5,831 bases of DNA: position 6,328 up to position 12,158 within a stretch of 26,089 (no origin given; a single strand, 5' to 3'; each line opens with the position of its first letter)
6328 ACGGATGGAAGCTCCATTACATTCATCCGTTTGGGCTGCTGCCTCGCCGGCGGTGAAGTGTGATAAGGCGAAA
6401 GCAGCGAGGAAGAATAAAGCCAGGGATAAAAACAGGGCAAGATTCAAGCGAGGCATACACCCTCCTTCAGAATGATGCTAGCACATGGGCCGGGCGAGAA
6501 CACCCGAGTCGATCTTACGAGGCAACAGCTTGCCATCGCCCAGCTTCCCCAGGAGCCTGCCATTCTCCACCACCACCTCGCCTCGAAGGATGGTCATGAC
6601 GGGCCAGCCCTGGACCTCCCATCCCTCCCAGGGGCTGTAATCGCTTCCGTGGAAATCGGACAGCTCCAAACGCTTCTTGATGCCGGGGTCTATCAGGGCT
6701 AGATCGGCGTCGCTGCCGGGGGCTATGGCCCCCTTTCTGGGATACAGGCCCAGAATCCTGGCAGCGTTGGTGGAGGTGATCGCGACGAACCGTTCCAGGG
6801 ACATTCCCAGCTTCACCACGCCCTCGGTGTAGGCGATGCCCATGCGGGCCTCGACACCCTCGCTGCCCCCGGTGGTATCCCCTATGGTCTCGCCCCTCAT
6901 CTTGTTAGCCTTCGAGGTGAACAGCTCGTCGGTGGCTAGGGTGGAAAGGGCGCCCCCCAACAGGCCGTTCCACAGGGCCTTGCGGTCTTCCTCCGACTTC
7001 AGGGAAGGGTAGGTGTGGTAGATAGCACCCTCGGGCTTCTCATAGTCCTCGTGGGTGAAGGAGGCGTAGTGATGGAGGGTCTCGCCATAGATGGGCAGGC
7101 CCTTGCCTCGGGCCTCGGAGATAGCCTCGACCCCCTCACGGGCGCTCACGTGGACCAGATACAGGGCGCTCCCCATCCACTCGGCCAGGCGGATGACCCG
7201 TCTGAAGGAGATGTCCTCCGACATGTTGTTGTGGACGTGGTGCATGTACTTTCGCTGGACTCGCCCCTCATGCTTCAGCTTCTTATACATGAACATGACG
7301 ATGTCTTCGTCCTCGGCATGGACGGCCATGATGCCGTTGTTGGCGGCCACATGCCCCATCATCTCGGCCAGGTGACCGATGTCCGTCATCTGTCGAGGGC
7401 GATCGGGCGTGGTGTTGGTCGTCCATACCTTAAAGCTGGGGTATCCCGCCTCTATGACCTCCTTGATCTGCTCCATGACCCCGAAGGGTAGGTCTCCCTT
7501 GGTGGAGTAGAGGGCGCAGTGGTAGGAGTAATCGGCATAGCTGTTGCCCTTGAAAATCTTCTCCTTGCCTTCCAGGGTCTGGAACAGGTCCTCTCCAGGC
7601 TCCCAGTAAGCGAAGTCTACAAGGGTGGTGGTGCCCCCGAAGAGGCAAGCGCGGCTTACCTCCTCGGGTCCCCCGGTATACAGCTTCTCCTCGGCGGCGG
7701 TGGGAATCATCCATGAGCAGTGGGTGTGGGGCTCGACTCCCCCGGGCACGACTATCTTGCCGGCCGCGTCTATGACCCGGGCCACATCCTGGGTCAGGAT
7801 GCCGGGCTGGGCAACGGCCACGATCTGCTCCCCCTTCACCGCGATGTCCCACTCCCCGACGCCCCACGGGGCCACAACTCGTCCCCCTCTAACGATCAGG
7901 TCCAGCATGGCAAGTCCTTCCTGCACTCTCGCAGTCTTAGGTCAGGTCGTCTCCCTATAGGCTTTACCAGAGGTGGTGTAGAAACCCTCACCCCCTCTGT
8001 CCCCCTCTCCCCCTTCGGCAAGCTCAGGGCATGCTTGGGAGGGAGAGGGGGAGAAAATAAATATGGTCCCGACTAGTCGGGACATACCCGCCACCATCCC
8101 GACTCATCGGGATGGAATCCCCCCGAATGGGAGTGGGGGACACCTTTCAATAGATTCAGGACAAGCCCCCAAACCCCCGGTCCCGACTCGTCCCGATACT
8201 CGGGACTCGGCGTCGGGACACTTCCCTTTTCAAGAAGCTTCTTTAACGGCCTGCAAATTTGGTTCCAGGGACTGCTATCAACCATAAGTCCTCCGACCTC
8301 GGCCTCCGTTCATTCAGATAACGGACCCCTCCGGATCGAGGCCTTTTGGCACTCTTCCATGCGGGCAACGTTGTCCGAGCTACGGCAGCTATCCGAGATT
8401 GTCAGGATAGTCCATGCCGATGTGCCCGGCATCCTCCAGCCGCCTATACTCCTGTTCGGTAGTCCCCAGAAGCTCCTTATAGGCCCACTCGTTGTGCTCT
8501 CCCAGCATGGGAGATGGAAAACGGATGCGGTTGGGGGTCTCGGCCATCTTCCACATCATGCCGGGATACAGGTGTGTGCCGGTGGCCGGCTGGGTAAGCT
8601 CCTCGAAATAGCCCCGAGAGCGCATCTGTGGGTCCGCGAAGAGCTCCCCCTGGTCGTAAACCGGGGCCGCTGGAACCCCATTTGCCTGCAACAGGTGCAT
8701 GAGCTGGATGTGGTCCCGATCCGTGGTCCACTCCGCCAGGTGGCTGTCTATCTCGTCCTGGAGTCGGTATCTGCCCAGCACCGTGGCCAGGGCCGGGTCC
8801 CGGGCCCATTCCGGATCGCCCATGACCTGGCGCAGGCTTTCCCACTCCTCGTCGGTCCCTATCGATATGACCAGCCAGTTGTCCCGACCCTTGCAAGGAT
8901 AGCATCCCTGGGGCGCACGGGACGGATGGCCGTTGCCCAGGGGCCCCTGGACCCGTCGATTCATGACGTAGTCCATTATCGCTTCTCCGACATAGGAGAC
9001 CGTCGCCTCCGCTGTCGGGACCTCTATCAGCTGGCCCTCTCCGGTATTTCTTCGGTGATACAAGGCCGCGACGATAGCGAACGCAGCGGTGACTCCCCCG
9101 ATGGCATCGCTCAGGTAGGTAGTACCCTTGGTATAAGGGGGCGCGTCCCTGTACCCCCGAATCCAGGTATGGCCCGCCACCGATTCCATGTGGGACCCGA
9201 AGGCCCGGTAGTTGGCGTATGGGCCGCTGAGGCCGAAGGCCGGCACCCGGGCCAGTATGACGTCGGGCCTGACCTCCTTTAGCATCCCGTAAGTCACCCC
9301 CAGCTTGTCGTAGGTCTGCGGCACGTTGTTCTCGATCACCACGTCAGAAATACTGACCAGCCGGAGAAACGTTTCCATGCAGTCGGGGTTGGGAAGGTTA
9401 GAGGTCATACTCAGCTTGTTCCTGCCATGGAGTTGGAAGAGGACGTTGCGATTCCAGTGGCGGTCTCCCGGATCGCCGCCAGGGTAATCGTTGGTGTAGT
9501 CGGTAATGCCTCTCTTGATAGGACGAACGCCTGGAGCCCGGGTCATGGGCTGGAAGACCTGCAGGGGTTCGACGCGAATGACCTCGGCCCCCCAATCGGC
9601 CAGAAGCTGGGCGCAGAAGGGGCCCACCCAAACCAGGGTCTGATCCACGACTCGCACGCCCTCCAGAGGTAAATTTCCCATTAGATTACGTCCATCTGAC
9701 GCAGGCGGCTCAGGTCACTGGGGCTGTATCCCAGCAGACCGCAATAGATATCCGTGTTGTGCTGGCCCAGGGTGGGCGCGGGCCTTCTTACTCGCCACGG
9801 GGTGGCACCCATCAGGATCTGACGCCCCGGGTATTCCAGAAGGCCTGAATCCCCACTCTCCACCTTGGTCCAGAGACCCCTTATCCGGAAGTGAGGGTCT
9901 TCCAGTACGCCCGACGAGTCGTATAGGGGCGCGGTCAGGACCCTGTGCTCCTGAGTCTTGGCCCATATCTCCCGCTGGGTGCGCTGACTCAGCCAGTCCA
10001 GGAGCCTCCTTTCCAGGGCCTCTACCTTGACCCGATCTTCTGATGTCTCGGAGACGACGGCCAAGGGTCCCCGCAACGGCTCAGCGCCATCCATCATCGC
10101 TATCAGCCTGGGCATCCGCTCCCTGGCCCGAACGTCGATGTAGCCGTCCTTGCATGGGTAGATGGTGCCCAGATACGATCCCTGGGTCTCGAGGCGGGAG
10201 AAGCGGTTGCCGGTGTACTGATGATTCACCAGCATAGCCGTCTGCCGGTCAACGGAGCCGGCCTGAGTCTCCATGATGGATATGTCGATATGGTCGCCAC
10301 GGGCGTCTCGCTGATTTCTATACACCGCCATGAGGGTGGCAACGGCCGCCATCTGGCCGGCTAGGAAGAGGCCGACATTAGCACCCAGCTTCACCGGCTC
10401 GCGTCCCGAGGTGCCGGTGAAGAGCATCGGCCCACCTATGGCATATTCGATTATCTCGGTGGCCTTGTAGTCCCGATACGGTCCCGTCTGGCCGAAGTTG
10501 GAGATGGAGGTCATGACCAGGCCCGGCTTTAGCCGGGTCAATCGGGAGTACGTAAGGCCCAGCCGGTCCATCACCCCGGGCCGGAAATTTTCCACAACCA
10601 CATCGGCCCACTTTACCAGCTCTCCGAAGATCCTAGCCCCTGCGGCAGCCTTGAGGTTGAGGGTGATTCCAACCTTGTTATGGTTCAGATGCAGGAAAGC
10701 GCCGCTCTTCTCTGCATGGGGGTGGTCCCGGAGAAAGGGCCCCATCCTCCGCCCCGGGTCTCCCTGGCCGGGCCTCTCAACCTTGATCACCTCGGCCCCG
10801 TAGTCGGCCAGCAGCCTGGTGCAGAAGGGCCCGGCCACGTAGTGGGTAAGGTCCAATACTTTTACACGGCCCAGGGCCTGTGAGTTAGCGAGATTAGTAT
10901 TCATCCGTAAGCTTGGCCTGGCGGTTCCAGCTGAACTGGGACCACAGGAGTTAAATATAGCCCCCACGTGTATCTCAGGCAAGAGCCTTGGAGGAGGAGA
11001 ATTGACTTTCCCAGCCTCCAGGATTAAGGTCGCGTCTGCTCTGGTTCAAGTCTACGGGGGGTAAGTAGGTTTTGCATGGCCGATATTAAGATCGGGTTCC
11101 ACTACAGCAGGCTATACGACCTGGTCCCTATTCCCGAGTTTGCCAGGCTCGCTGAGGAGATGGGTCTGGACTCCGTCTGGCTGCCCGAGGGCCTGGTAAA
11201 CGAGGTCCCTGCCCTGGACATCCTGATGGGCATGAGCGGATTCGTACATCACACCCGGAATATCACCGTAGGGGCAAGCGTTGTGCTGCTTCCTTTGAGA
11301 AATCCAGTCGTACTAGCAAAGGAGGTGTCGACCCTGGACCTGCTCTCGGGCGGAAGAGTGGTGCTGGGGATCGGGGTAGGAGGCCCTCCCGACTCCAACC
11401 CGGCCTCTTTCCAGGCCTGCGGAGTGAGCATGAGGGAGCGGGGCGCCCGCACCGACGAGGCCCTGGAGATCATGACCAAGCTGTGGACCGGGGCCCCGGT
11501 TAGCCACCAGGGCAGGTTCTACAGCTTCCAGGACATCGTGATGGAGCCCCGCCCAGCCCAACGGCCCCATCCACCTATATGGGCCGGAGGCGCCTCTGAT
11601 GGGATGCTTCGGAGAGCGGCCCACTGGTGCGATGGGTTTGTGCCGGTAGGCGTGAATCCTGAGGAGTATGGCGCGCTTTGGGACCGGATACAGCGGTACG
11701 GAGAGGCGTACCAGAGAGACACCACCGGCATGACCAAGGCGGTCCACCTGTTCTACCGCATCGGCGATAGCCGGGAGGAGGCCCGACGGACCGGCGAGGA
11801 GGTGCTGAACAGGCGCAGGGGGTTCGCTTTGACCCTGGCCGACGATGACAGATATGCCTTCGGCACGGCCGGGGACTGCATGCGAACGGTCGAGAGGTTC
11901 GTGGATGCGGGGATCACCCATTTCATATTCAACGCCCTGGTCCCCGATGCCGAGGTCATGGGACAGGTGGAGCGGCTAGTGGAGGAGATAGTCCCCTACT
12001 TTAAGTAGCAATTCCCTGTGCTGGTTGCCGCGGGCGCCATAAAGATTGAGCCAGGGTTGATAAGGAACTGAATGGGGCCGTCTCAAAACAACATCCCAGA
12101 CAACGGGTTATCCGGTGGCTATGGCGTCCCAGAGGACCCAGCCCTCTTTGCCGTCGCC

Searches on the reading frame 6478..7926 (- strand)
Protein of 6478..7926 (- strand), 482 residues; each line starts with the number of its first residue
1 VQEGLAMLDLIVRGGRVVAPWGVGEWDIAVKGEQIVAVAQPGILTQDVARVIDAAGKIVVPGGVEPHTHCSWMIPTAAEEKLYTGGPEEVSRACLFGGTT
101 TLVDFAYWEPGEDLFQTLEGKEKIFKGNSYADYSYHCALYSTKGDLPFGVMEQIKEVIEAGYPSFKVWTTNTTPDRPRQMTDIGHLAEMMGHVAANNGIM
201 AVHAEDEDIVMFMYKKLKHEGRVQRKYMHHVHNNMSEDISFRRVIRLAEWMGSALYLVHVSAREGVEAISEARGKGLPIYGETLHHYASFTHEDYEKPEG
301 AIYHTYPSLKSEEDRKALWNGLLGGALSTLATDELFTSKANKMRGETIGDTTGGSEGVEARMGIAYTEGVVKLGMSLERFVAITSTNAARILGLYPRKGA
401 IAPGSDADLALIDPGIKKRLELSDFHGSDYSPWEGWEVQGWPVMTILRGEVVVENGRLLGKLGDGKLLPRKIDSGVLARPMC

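Call 12: search_protein_families(library=pfam, proteins=[window:6478-7926:-])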
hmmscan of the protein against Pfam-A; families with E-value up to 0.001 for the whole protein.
window:6478-7926:- (482 aa): 2 families
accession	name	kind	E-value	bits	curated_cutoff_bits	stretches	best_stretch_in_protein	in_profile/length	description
PF01979.26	Amidohydro_1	-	1.9e-21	77.1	25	1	58-452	1-345/345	Amidohydrolase family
PF07969.17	Amidohydro_3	-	3.8e-14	53.5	29.7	2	375-453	407-472/472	Amidohydrolase family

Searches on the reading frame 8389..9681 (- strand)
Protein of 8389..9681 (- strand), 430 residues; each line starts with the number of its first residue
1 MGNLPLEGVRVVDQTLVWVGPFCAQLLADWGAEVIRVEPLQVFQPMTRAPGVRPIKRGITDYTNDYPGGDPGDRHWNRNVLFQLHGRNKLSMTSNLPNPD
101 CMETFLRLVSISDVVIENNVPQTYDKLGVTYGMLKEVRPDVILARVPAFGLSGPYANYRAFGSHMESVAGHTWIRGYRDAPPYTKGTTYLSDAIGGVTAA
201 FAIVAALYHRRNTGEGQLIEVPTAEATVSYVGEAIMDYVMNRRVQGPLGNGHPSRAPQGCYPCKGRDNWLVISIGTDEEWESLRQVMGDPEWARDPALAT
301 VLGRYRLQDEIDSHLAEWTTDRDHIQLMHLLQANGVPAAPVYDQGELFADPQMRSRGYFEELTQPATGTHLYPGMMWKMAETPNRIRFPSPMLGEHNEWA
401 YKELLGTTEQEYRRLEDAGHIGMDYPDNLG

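Call 12: search_protein_families(library=pfam, proteins=[window:8389-9681:-])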
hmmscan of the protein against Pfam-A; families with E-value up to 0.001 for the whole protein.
window:8389-9681:- (430 aa): 1 family
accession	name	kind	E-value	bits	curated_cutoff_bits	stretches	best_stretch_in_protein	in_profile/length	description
PF02515.22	CoA_transf_3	-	2.9e-96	323.2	23.3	1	6-397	1-366/366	CoA-transferase family III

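Call 22: find_encoding_contigs(protein=window:8389-9681:-, flank=3000, max_places=10)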
Protein window:8389-9681:- (430 aa): no gene with exactly this product is on record in the collection.

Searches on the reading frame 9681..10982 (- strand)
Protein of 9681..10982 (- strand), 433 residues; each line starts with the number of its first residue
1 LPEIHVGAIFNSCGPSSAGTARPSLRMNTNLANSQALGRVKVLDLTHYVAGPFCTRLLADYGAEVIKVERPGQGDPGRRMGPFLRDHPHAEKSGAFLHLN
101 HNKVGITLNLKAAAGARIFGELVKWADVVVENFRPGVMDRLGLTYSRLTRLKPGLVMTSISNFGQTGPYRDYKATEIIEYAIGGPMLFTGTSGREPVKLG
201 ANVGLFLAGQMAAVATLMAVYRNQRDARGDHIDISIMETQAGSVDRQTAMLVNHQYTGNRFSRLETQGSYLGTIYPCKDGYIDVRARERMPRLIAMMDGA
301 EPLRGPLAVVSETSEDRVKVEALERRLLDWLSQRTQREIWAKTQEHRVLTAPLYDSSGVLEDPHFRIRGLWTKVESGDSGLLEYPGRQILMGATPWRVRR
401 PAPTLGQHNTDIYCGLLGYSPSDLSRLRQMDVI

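Call 12: search_protein_families(library=pfam, proteins=[window:9681-10982:-])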
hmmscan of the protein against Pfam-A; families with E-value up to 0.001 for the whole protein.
window:9681-10982:- (433 aa): 1 family
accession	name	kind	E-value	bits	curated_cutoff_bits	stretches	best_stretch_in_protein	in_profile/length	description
PF02515.22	CoA_transf_3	-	9.9e-96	321.5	23.3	1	40-409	4-366/366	CoA-transferase family III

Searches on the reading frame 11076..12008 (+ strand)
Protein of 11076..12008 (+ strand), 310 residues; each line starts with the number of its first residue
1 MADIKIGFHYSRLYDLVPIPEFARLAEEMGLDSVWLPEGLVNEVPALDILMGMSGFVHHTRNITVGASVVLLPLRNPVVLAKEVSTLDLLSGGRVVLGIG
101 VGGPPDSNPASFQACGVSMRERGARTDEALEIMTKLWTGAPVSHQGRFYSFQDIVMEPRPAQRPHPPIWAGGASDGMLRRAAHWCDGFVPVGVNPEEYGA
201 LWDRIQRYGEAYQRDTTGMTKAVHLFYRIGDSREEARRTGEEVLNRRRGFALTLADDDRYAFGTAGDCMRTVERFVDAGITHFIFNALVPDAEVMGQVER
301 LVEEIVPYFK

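Call 12: search_protein_families(library=pfam, proteins=[window:11076-12008:+])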
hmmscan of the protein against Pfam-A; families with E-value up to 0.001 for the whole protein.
window:11076-12008:+ (310 aa): 1 family
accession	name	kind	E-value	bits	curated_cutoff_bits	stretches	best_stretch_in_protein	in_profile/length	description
PF00296.26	Bac_luciferase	-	1.1e-57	196.2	27.9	1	19-271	25-279/314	Luciferase-like monooxygenase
